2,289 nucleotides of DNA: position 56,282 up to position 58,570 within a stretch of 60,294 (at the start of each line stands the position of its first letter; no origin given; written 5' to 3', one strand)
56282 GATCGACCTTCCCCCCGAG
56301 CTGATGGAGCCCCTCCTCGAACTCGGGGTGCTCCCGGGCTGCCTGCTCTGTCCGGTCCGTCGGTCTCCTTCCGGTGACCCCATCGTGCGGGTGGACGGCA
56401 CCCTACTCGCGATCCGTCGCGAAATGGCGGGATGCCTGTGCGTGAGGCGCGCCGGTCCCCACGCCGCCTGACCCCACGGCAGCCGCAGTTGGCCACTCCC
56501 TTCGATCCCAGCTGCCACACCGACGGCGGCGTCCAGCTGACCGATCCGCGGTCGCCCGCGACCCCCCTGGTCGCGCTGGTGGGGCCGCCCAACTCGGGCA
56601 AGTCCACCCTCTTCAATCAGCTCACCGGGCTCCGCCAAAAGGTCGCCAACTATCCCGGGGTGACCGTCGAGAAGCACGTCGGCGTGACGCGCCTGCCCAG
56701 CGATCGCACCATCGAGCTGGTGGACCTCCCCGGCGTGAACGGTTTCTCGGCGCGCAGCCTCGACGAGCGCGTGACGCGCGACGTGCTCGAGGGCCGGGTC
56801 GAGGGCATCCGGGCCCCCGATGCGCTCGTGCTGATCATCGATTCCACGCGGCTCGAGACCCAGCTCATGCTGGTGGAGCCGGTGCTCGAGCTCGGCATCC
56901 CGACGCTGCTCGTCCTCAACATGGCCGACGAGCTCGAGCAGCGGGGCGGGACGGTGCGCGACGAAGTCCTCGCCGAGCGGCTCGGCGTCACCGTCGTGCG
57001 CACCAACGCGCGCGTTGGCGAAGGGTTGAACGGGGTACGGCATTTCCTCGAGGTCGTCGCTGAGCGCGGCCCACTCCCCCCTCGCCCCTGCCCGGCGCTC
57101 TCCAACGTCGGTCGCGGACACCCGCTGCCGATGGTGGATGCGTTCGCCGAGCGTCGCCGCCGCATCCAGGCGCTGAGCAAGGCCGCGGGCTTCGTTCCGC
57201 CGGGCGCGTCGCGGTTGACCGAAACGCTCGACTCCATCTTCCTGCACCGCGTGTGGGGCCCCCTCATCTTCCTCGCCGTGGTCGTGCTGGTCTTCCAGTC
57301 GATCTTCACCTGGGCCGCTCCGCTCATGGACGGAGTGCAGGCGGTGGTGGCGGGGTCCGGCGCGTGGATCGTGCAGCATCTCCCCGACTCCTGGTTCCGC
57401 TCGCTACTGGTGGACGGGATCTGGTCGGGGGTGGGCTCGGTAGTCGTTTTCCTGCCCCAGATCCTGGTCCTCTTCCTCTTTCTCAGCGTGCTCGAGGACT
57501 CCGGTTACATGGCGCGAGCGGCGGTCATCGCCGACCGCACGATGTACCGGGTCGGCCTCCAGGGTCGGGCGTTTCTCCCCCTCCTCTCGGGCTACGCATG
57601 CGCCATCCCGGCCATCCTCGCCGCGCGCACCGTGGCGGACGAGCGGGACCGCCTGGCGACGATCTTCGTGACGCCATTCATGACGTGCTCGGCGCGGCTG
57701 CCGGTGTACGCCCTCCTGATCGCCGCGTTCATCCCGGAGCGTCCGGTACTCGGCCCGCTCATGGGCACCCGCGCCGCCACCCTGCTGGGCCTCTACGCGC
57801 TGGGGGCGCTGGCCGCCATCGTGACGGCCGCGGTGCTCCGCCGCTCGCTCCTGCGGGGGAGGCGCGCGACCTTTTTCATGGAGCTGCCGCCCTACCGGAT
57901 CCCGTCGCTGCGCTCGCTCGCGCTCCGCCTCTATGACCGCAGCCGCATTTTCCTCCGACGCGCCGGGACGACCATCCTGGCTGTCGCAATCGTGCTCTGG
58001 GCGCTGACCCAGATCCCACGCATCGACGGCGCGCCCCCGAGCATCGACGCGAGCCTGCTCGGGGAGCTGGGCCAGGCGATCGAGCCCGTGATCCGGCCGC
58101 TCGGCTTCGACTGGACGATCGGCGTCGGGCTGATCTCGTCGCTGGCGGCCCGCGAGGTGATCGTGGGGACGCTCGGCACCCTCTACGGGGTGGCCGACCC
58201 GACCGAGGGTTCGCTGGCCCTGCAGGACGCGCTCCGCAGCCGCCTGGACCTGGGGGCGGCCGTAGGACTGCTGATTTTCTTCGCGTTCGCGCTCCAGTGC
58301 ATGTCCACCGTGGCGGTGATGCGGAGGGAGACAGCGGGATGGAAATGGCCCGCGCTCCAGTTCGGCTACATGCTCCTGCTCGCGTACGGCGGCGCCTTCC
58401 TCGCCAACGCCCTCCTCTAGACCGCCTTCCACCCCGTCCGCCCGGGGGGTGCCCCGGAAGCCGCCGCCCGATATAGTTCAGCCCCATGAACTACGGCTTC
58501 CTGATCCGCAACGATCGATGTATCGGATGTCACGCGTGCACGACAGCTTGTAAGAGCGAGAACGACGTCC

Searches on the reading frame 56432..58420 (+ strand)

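Call 43: search_protein_families(library=pfam, max_evalue=0.001, proteins=[window:56432-58420:+])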
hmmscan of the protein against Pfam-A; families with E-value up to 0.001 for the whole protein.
window:56432-58420:+ (662 aa): 5 families
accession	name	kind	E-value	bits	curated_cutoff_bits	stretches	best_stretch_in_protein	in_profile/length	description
PF02421.24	FeoB_N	-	6.4e-45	152.9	27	1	47-202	3-152/156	Ferrous iron transport protein B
PF07670.19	Gate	-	2.7e-33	115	29.6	2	338-432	2-103/104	Nucleoside recognition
PF01926.29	MMR_HSR1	-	1.3e-19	70.8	21.9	1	47-163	2-112/113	50S ribosome-binding GTPase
PF07664.17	FeoB_C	-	1.9e-17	63.2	26.6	1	451-503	1-54/54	Ferrous iron transport protein B C terminus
PF09439.16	SRPRB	-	4.7e-05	23.3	25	1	45-116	4-70/178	Signal recognition particle receptor beta subunit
